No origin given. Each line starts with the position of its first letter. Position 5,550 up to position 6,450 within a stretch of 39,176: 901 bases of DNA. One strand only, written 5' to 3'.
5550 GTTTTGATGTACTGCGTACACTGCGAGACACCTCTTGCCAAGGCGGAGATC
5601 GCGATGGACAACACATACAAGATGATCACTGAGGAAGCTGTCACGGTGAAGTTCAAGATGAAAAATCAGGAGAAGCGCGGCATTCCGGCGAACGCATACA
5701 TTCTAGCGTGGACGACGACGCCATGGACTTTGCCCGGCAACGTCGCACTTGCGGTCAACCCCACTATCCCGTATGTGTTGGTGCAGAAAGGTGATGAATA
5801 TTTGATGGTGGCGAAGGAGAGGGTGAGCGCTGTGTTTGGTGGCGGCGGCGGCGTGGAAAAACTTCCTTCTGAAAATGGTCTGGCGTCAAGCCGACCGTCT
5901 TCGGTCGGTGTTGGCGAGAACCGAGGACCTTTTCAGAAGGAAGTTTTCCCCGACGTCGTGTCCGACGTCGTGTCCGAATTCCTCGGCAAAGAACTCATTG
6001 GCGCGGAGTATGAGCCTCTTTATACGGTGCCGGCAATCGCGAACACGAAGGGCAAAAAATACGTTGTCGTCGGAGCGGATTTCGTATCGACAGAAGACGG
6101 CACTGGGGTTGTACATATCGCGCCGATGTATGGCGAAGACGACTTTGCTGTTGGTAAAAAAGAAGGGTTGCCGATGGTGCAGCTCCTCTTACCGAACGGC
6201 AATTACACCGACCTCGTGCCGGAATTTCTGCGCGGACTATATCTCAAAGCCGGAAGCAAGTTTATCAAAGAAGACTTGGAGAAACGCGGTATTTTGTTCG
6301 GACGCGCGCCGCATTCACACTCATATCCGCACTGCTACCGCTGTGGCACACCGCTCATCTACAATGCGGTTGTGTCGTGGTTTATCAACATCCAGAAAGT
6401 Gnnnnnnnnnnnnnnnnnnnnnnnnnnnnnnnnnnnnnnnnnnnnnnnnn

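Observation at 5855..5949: Foldback element B in ileS: same conserved core as element A, with different but still complementary arms and inner hairpin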

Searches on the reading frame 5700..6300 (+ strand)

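Call 49: search_solved_structures(query=window:5700-6300:+, show_alignments=2, max_evalue=0.001)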
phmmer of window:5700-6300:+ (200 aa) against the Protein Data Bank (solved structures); distinct sequences matched with E-value up to 0.001: 19.
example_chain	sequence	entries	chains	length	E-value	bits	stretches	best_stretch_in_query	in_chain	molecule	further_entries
1wny_A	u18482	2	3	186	4.3e-26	95.3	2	90-200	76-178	isoleucyl-trna synthetase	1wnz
1wk8_A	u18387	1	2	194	5.1e-26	95.1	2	90-200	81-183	Isoleucyl-tRNA synthetase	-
1ue0_A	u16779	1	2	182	5.5e-26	95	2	89-200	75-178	Isoleucyl-tRNA synthetase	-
1udz_A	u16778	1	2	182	7.5e-26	94.5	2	90-200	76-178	Isoleucyl-tRNA synthetase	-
1ile_A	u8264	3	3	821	3.2e-24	89.2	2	89-200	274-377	ISOLEUCYL-TRNA SYNTHETASE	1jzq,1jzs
8c9d_A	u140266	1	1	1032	4.9e-24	88.6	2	90-183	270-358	Isoleucine--tRNA ligase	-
8c8v_A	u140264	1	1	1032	4.9e-24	88.6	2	90-183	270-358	Isoleucine--tRNA ligase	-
8c8u_A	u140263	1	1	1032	4.9e-24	88.6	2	90-183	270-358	Isoleucine--tRNA ligase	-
8c8w_A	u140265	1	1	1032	4.9e-24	88.6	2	90-183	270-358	Isoleucine--tRNA ligase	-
6ldk_A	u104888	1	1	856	8.4e-21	78.1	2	89-198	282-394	Isoleucine--tRNA ligase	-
9wqs_A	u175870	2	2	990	3.5e-19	72.7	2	90-197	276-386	Isoleucine--tRNA ligase, cytoplasmic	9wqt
7d5c_A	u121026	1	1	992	3.6e-19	72.7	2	90-197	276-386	Isoleucine--tRNA ligase, cytoplasmic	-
8wnd_A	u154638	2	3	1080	4.1e-19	72.5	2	90-197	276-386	isoleucine--tRNA ligase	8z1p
8c9e_A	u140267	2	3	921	2.9e-18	69.8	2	94-199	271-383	Isoleucine--tRNA ligase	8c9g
8c9f_A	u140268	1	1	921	2.9e-18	69.7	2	94-199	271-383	Isoleucine--tRNA ligase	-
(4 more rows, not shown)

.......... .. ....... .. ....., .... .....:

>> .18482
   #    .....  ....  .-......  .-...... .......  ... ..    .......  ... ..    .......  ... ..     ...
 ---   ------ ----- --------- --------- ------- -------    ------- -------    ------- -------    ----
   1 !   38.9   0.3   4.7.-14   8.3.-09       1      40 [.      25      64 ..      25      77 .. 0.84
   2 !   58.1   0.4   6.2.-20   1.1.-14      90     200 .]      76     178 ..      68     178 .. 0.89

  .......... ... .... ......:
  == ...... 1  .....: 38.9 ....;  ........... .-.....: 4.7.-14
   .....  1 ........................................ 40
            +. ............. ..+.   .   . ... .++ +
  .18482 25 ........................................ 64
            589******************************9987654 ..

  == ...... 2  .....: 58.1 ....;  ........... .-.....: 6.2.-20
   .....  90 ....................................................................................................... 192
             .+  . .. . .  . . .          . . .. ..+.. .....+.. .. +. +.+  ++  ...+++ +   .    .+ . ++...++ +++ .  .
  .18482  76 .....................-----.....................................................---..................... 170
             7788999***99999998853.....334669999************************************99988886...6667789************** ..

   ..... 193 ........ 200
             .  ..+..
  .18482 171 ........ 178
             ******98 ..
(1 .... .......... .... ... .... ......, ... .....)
